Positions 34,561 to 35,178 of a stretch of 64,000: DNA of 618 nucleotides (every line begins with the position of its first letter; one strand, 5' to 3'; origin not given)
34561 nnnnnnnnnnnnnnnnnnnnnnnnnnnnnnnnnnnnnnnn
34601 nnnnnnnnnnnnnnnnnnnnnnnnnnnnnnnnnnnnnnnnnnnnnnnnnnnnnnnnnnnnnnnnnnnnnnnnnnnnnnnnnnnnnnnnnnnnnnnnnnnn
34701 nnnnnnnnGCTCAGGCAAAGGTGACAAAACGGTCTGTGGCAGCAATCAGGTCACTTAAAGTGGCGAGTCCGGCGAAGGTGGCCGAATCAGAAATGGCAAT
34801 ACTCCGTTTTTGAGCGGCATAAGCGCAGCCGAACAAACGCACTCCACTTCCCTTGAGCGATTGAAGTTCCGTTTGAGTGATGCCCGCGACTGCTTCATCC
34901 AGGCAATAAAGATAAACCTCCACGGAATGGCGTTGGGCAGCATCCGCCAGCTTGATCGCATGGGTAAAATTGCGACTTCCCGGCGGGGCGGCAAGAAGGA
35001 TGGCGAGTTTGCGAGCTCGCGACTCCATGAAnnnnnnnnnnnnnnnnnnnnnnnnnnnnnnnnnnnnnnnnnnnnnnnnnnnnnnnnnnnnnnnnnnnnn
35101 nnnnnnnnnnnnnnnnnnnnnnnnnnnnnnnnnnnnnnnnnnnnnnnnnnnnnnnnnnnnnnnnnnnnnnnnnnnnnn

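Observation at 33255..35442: Receiver protein + miniaturised DsrE/F/H (TusD/C/B)-like trio + secreted phosphatase-fold::cytochrome c' fusion in one tightly packed operon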

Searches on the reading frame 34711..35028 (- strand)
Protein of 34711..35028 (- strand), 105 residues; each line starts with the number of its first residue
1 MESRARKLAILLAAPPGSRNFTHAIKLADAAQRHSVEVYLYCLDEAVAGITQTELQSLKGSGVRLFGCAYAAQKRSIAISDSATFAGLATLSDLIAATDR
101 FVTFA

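Call 3: search_protein_families(library=pfam, proteins=[window:34711-35028:-], max_evalue=1)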
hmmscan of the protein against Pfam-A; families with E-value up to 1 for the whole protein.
window:34711-35028:- (105 aa): 1 family
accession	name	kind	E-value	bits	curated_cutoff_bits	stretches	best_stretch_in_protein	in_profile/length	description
PF02635.20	DsrE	-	1.2e-05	25.9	22.7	1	8-104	3-116/116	DsrE/DsrF-like family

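Call 4: search_protein_families(library=ncbifam, proteins=[window:34711-35028:-], max_evalue=1)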
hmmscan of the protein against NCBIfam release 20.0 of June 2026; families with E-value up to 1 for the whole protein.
window:34711-35028:- (105 aa): 1 family
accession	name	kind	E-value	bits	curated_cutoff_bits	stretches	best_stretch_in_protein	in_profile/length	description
TIGR03012.1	sulf_tusD_dsrE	equivalog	0.0026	17.6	89.25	1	63-104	72-127/127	sulfurtransferase complex subunit TusD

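Call 11: find_homologous_proteins(query=window:34711-35028:-)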
Query window:34711-35028:- (105 aa): 13 proteins with E <= 0.001 among 30 candidates.
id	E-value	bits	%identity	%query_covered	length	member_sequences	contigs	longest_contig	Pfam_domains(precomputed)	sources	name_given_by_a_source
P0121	3.9e-59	214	100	100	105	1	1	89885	PF02635.21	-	-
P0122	1.3e-30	123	59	88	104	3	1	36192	PF02635.21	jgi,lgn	jgi:sulfur relay (sulfurtransferase) complex TusBCD TusD component (DsrE family)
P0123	5.2e-30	121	58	99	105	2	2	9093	PF02635.21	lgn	-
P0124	1.1e-28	117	54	99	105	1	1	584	-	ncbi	-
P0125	3.9e-28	115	55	99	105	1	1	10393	PF02635.21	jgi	jgi:sulfur relay (sulfurtransferase) complex TusBCD TusD component (DsrE family)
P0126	1.5e-27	113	53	88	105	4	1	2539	PF02635.21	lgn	-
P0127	2.9e-27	112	55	99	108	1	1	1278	PF02635.21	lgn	-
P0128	3.5e-26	109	53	95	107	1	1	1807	PF02635.21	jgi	-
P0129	4.3e-26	109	54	85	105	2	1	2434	PF02635.21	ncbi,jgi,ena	jgi:sulfur relay (sulfurtransferase) complex TusBCD TusD component (DsrE family)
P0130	1.1e-25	107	51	96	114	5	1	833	PF02635.21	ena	-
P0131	1.3e-25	107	54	94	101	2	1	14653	PF02635.21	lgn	-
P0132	4.4e-25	105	48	98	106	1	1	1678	PF02635.21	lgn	-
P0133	3.2e-17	80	54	76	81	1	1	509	-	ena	-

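Call 12: find_encoding_contigs(protein=P0122, flank=7000, max_places=3)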
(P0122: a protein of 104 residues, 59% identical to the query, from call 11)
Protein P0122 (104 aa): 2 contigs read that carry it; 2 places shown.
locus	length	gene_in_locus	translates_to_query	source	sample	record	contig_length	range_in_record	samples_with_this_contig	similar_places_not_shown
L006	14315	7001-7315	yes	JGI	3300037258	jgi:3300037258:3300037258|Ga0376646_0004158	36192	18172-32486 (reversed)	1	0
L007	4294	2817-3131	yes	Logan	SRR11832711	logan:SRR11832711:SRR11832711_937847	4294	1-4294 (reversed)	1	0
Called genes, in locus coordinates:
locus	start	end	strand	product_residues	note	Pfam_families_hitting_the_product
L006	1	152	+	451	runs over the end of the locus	PF00072:Response_reg, PF00158:Sigma54_activat, PF14532:Sigma54_activ_2, PF07728:AAA_5 (weak), PF25601:AAA_lid_14, PF02954:HTH_8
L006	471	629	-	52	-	-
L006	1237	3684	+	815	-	-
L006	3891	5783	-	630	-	PF02518:HATPase_c (weak), PF13589:HATPase_c_3, PF01119:DNA_mis_repair, PF08676:MutL_C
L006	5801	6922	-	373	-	PF00027:cNMP_binding, PF00512:HisKA, PF02518:HATPase_c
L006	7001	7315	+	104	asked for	PF02635:DsrE (weak)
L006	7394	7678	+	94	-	-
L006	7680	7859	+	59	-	-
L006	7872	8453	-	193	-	PF00072:Response_reg, PF00196:GerE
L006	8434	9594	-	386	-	PF00072:Response_reg, PF07730:HisKA_3, PF02518:HATPase_c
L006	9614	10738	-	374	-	PF00072:Response_reg, PF00512:HisKA, PF02518:HATPase_c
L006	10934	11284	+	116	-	PF04972:BON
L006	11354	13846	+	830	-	PF03065:Glyco_hydro_57, PF12055:DUF3536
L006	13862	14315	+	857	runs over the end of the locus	PF00128:Alpha-amylase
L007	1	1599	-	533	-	?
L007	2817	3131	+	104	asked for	PF02635:DsrE (weak)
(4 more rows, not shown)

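Call 13: find_encoding_contigs(protein=P0131, flank=7000, max_places=3)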
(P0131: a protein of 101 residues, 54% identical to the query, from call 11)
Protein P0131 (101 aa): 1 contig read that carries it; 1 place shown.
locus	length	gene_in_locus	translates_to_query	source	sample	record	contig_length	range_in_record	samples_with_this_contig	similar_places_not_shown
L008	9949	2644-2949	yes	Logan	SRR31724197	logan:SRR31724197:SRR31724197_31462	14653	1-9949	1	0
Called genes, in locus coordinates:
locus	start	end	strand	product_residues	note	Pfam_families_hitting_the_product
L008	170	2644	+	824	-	PF00270:DEAD, PF13604:AAA_30 (faint), PF22527:DEXQc_Suv3 (weak), PF00271:Helicase_C (faint)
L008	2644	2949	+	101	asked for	PF02635:DsrE (weak)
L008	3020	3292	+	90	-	-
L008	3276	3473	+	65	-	-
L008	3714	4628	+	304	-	PF00248:Aldo_ket_red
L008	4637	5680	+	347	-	PF00248:Aldo_ket_red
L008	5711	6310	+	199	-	PF01883:FeS_assembly_P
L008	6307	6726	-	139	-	-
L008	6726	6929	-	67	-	PF09957:VapB_antitoxin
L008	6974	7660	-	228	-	PF21948:LplA-B_cat, PF03099:BPL_LplA_LipB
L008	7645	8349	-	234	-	PF00730:HhH-GPD, PF00633:HHH (weak)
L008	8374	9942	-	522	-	PF03629:SASA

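Call 14: find_encoding_contigs(protein=P0125, flank=7000, max_places=3)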
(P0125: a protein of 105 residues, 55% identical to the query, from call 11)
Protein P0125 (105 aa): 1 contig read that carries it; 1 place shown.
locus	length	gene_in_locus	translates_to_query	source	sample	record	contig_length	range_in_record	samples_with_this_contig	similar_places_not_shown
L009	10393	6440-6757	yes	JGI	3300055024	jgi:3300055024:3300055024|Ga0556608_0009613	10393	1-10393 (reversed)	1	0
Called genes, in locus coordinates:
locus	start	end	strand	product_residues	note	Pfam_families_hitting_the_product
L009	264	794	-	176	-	PF00881:Nitroreductase, PF14512:TM1586_NiRdase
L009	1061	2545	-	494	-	PF00072:Response_reg, PF00158:Sigma54_activat, PF14532:Sigma54_activ_2, PF00004:AAA (faint), PF07728:AAA_5, PF25601:AAA_lid_14, PF02954:HTH_8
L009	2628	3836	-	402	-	PF28597:T2SSF_N (weak), PF00482:T2SSF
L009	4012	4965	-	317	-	PF11304:DUF3106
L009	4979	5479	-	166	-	-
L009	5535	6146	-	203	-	PF04542:Sigma70_r2, PF08281:Sigma70_r4_2, PF04545:Sigma70_r4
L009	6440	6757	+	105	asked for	PF02635:DsrE (weak)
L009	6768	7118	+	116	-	-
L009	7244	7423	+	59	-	-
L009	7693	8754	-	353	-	-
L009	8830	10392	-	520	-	?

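Call 15: find_encoding_contigs(protein=P0123, flank=7000, max_places=3)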
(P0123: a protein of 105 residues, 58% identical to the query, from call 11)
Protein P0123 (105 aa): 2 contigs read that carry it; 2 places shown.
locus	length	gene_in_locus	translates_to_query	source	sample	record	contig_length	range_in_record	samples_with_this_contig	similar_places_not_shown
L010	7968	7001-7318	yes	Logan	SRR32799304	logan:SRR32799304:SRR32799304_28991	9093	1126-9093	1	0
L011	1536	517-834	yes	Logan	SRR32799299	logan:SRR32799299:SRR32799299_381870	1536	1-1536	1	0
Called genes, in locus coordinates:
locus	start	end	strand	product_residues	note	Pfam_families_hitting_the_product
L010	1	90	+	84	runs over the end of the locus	-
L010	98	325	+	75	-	PF10049:DUF2283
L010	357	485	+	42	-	-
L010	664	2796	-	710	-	PF07691:PA14 (weak)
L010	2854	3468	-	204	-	PF13875:DUF4202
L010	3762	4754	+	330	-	PF00532:Peripla_BP_1, PF13407:Peripla_BP_4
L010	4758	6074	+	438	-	PF02653:BPD_transp_2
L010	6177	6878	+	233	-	PF05685:Uma2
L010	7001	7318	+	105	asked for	PF02635:DsrE (weak)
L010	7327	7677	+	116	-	-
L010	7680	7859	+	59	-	-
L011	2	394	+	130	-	?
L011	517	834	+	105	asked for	PF02635:DsrE (weak)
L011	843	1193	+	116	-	-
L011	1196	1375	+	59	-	-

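Call 22: search_solved_structures(query=A1, max_evalue=10, show_alignments=2)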
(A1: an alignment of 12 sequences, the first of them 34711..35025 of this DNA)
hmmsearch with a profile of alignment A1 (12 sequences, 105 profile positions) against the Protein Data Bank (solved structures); distinct sequences matched with E-value up to 10: 2.
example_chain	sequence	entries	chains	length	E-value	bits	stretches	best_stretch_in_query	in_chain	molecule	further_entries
1ilw_A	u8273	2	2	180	0.08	15.9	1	30-65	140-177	180 aa long hypothetical Pyrazinamidase/nicotinamidase | 180aa long hypothetical Pyrazinamidase/Nicotinamidase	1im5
2ohh_A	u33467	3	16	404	0.82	12.7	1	21-46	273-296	Type A flavoprotein fprA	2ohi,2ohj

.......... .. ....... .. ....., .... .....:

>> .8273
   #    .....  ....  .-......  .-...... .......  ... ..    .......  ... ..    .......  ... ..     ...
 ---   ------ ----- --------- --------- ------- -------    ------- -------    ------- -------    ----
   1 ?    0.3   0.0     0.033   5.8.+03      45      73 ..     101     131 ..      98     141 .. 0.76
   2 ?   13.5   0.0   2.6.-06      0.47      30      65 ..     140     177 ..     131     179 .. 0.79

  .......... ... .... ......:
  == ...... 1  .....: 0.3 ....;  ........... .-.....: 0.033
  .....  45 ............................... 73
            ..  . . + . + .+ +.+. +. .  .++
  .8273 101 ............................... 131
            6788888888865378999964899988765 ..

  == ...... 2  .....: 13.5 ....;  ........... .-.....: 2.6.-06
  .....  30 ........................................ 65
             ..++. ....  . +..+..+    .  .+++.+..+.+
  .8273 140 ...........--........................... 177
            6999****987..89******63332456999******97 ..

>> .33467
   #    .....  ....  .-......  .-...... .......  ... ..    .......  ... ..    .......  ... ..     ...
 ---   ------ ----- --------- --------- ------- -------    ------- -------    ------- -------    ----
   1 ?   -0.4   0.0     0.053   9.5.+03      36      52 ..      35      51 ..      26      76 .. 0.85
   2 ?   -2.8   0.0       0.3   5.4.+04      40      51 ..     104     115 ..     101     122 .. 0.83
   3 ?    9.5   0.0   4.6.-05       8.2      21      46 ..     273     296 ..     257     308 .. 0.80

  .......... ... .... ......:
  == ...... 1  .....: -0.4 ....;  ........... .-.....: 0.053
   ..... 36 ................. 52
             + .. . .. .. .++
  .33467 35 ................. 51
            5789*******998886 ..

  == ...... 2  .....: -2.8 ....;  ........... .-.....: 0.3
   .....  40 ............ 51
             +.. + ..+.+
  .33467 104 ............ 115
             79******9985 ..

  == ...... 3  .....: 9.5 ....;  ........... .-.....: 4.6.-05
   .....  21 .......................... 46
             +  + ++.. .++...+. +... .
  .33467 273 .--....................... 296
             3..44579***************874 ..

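Call 35: find_related_loci(query=A1, collection=genome_contigs, flank=8000)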
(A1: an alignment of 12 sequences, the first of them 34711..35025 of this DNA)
Query A1 (104 aa) in genome_contigs; peptide patterns used: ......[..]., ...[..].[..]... (x = any residue, [..] = any of these).
73 stretches matched a pattern; 46 encode a relative of the query (tblastn E <= 1e-3); 46 distinct loci.
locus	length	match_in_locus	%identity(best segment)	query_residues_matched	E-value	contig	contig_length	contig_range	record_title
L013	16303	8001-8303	55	3-103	1e-35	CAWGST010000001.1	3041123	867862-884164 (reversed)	MAG: uncultured Verrucomicrobiae bacterium isolate MFD05580.bin.1.36 genome assembly, contig: contig_2078, whole genome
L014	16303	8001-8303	56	3-103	2e-35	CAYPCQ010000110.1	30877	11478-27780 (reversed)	MAG TPA_asm: uncultured Verrucomicrobiota bacterium isolate SRP272421_co1_717 genome assembly, contig: NODE_3184_length_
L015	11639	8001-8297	55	5-103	1e-34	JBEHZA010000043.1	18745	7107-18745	MAG: Verrucomicrobiota bacterium isolate ESF1.bin.9 NODE_2982_length_18745_cov_3.806875, whole genome shotgun sequence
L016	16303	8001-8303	55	3-103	6e-35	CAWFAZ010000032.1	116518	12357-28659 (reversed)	MAG: uncultured Verrucomicrobiae bacterium isolate MFD01112.bin.2.19 genome assembly, contig: contig_18080, whole genome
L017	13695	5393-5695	55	3-103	9e-35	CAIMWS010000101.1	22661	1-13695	MAG: uncultured Verrucomicrobia bacterium isolate LaPlata_bin-2736 genome assembly, contig: bin-2736:101/561, whole geno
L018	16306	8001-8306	53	2-103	4e-34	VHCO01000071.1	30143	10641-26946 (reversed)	MAG: Verrucomicrobia bacterium isolate K_DeepCast_150m_m2_164 K_DeepCast_150m_m2_164_Ga0194126_10002436, whole genome sh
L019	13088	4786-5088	52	3-103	4e-34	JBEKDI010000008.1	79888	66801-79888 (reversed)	MAG: Verrucomicrobiota bacterium isolate SPRUCE 17 SPRUCE_17_8, whole genome shotgun sequence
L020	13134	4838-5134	54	5-103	1e-33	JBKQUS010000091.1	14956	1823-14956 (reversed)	MAG: Limisphaerales bacterium isolate SEr2D2E2F__bin_178 SEr2D2E2F_000000139164, whole genome shotgun sequence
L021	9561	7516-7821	50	2-103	1e-33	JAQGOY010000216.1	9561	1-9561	MAG: Verrucomicrobiales bacterium isolate RYN_625 scaffold_596437, whole genome shotgun sequence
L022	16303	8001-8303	53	3-103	1e-33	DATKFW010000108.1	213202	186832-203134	MAG TPA_asm: Candidatus Baltobacteraceae bacterium isolate SMAG_U14535 k141_626727, whole genome shotgun sequence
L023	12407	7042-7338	54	5-103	2e-33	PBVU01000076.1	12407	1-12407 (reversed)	MAG: Verrucomicrobiales bacterium isolate RS414 TaraRedSea_contig_30788, whole genome shotgun sequence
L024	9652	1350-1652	51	3-103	6e-33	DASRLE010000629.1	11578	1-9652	MAG TPA_asm: Candidatus Saccharimonadales bacterium isolate SMAG_U10180 k141_555707, whole genome shotgun sequence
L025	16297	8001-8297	54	5-103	4e-33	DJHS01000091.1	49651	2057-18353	MAG TPA_asm: Verrucomicrobia bacterium UBA6614 UBA6614_contig_965, whole genome shotgun sequence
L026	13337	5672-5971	53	4-103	8e-33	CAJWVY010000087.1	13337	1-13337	MAG TPA_asm: uncultured Verrucomicrobiales bacterium isolate ERR599100_bin.33_MetaBAT_v2.12.1_MAG genome assembly, conti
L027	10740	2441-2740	51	4-103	2e-32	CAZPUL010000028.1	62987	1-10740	MAG TPA_asm: uncultured Verrucomicrobiota bacterium isolate binchicken_co199_144 genome assembly, contig: NODE_566_lengt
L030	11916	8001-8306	50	2-103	3e-32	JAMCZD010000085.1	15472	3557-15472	MAG: Candidatus Omnitrophota bacterium isolate FK_Sedi_B_Bin.32 NODE_14454_length_15472_cov_1.18033, whole genome shotgu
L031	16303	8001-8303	52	3-103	6e-32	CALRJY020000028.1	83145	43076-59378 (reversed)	MAG: Chitinophaga pinensis isolate JJ-GEL11-19-2-m1-bin235 genome assembly, contig: JJ-R1525-126-C77, whole genome shotg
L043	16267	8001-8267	53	15-103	5e-30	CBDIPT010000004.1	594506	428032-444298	MAG: Limisphaerales bacterium isolate CRY1-m2-bin11 genome assembly, contig: CRY1-CANU-35, whole genome shotgun sequence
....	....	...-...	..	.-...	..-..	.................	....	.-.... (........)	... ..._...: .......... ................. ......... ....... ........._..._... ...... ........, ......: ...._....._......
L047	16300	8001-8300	51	4-103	1e-29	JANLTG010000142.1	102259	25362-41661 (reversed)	MAG: bacterium isolate OTE_25_metabat_226 OTE_25_k141_2941716, whole genome shotgun sequence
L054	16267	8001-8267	53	15-103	1e-26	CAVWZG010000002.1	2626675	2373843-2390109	MAG: uncultured Verrucomicrobiae bacterium isolate MFD09286.bin.1.251 genome assembly, contig: contig_54668, whole genom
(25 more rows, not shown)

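Call 39: search_protein_families(library=pfam, proteins=[L031:8890-13269:+, L027:3375-7718:+, L047:8865-10040:+, L047:10040-11023:+, L043:8914-11586:+, L043:11598-12740:+, L031:7587-7940:+, L015:7554-7925:+], max_evalue=0.0001)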
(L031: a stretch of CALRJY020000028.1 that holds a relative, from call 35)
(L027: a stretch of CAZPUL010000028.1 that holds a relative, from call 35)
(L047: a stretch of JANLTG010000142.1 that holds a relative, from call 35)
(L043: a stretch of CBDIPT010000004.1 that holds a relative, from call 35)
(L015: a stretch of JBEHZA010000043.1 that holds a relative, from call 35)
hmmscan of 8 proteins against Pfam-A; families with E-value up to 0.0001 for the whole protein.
L031:8890-13269:+ (1460 aa): 9 families
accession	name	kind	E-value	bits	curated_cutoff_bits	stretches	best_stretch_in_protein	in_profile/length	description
PF00072.30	Response_reg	-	7.3e-37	126.4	30.2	2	1206-1324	2-110/111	Response regulator receiver domain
PF02518.31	HATPase_c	-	7.9e-32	110.4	26.4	1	917-1032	1-110/111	Histidine kinase-, DNA gyrase B-, and HSP90-like ATPase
PF00512.31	HisKA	-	6.3e-22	77.8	26.9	1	805-870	1-66/66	His Kinase A (phospho-acceptor) domain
PF08448.16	PAS_4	-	2.1e-20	73.4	23.1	2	678-785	2-108/110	PAS fold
PF00989.32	PAS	-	1.5e-17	64.1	22.6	1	532-656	4-113/113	PAS fold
PF13426.13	PAS_9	-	2.8e-14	53.7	27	1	545-658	7-103/103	PAS domain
PF01627.28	Hpt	-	1.2e-10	41.9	24.6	1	1368-1444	2-78/84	Hpt domain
PF03924.19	CHASE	-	1.3e-10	41.8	25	1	327-426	65-180/189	CHASE domain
PF13188.13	PAS_8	-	4.1e-08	33.3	21.8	0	671-726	1-53/65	PAS domain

L027:3375-7718:+ (1448 aa): 9 families
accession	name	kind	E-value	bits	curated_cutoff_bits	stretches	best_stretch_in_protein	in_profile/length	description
PF00072.30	Response_reg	-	3.3e-35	121.1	30.2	2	1194-1312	2-110/111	Response regulator receiver domain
PF02518.31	HATPase_c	-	2.4e-32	112.1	26.4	1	905-1020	1-110/111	Histidine kinase-, DNA gyrase B-, and HSP90-like ATPase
PF00512.31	HisKA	-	2.8e-22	79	26.9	1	793-858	1-66/66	His Kinase A (phospho-acceptor) domain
PF08448.16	PAS_4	-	1.7e-21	77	23.1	2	666-774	2-109/110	PAS fold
PF00989.32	PAS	-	1e-16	61.4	22.6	1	520-644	4-113/113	PAS fold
PF13426.13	PAS_9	-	3.2e-15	56.7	27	1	530-646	4-103/103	PAS domain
PF03924.19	CHASE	-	2e-13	51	25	1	312-413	62-179/189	CHASE domain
PF01627.28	Hpt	-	1.4e-10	41.6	24.6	1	1356-1433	2-79/84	Hpt domain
PF13188.13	PAS_8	-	8.5e-07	29.1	21.8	0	520-559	4-44/65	PAS domain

L047:8865-10040:+ (392 aa): 3 families
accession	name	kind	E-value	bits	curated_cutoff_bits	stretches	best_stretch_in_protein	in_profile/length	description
PF13679.12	Methyltransf_32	-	3.2e-33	115.2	27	1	159-296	1-142/143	Methyltransferase domain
PF13847.12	Methyltransf_31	-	3e-08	33.9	27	1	188-294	7-118/145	Methyltransferase domain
PF13649.12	Methyltransf_25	-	1.5e-05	26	27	1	190-275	3-84/97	Methyltransferase domain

L047:10040-11023:+ (328 aa): 3 families
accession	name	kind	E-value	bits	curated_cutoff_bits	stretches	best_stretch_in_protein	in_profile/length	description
PF09243.16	Rsm22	-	7.4e-19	68.7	23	1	120-296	97-265/275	Mitochondrial small ribosomal subunit Rsm22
PF13649.12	Methyltransf_25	-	3.4e-05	24.9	27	0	67-128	1-59/97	Methyltransferase domain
PF08242.18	Methyltransf_12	-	6.4e-05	24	30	0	68-148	1-85/98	Methyltransferase domain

L043:8914-11586:+ (891 aa): 6 families
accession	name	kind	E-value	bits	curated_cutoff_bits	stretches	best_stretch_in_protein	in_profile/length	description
PF00512.31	HisKA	-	3.5e-22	78.7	26.9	1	794-859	1-66/66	His Kinase A (phospho-acceptor) domain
PF08448.16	PAS_4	-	3.6e-19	69.5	23.1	2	669-772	4-106/110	PAS fold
PF13426.13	PAS_9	-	1.5e-14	54.6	27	1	532-647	6-103/103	PAS domain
PF00989.32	PAS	-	3.6e-14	53.2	22.6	1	522-645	5-113/113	PAS fold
PF03924.19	CHASE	-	3.2e-11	43.8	25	1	317-412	67-178/189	CHASE domain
PF13188.13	PAS_8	-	9e-07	29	21.8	0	522-571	5-54/65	PAS domain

L043:11598-12740:+ (381 aa): 2 families
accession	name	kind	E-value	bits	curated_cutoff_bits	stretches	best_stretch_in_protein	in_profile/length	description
PF02518.31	HATPase_c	-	2.1e-32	112.3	26.4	1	11-126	1-110/111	Histidine kinase-, DNA gyrase B-, and HSP90-like ATPase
PF00072.30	Response_reg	-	1.5e-29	102.8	30.2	2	149-262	2-108/111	Response regulator receiver domain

L031:7587-7940:+ (118 aa): 1 family
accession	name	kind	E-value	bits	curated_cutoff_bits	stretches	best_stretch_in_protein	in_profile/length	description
PF00072.30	Response_reg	-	1.1e-18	67.8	30.2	1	4-114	1-110/111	Response regulator receiver domain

L015:7554-7925:+ (124 aa): 1 family
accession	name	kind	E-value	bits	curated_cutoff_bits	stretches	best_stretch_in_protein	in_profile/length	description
PF00072.30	Response_reg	-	3.4e-17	63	30.2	1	9-119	1-110/111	Response regulator receiver domain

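Call 99: search_protein_families(library=pfam, proteins=[L030:5802-7268:-, L031:6855-7373:+], max_evalue=0.01)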
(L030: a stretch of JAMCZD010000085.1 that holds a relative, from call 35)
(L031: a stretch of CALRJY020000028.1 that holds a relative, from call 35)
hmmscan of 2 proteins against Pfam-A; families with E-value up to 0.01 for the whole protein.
L030:5802-7268:- (488 aa): 1 family
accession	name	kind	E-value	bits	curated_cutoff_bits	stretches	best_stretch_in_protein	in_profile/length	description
PF16258.11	DUF4912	-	4.7e-12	46.7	29.4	1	110-216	1-117/118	Domain of unknown function (DUF4912)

L031:6855-7373:+ (172 aa): 2 families
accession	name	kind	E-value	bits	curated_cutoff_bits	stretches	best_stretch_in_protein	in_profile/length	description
PF13687.11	DUF4153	-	0.0036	17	27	0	38-104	107-177/373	Domain of unknown function (DUF4153)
PF13386.12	DsbD_2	-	0.0053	17.1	24.9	0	4-159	11-181/199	Cytochrome C biogenesis protein transmembrane region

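Call 100: search_protein_families(library=ncbifam, proteins=[L047:8865-10040:+, L047:10040-11023:+, window:34714-35028:-, L010:7327-7674:+, L010:7680-7856:+], max_evalue=0.1)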
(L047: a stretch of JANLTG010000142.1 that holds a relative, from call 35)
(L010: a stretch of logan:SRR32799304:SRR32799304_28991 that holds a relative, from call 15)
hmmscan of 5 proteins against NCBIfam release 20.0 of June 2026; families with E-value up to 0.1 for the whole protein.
L047:8865-10040:+ (392 aa): 7 families
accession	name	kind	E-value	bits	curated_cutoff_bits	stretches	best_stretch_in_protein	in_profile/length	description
TIGR02021.1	BchM-ChlM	equivalog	0.0029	17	158.9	1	187-264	57-127/218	magnesium protoporphyrin IX methyltransferase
NF002910.0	PRK03522.2-3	equivalog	0.022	13.8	558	1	185-251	235-296/383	23S rRNA (uracil(747)-C(5))-methyltransferase RlmC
NF047649.1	MTase_UXPK_star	exception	0.028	13.4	460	1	188-266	81-157/283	methyltransferase/UXPK-star double selenoprotein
NF041536.1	ArsM_DUF2284_UU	exception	0.028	12.8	575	1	188-269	80-159/459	arsenite methyltransferase/DUF2284 domain selenoprotein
NF008823.0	PRK11873.1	subfamily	0.036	13.6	263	1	188-251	81-140/272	arsenite methyltransferase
NF002909.0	PRK03522.2-1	equivalog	0.055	12.6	553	0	187-255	235-296/374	23S rRNA (uracil(747)-C(5))-methyltransferase RlmC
NF008300.0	PRK11088.1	equivalog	0.085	12.3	303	0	187-291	88-185/272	23S rRNA (guanine(745)-N(1))-methyltransferase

L047:10040-11023:+ (328 aa): 5 families
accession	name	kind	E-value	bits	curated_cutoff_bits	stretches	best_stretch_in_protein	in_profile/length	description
TIGR02072.1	BioC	equivalog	0.0076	16.1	184.95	1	64-110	35-78/244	malonyl-ACP O-methyltransferase BioC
NF007023.0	PRK09489.1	equivalog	0.013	14.7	295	1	64-108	197-238/342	16S rRNA (guanine(1207)-N(2))-methyltransferase RsmC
NF008300.0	PRK11088.1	equivalog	0.023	14.2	303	1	66-163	88-183/272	23S rRNA (guanine(745)-N(1))-methyltransferase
NF045667.1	MTase_DVU1556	equivalog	0.089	12.2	155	0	62-86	21-45/213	DVU_1556 family methyltransferase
NF001244.0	PRK00216.1-5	equivalog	0.092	12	216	0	63-120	48-103/236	bifunctional demethylmenaquinone methyltransferase/2-methoxy-6-polyprenyl-1,4-benzoquinol methylase UbiE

window:34714-35028:- (105 aa): 1 family
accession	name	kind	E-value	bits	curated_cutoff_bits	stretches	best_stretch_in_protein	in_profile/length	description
TIGR03012.1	sulf_tusD_dsrE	equivalog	0.0026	17.6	89.25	1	63-104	72-127/127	sulfurtransferase complex subunit TusD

L010:7327-7674:+ (116 aa): 0 families

L010:7680-7856:+ (59 aa): 0 families
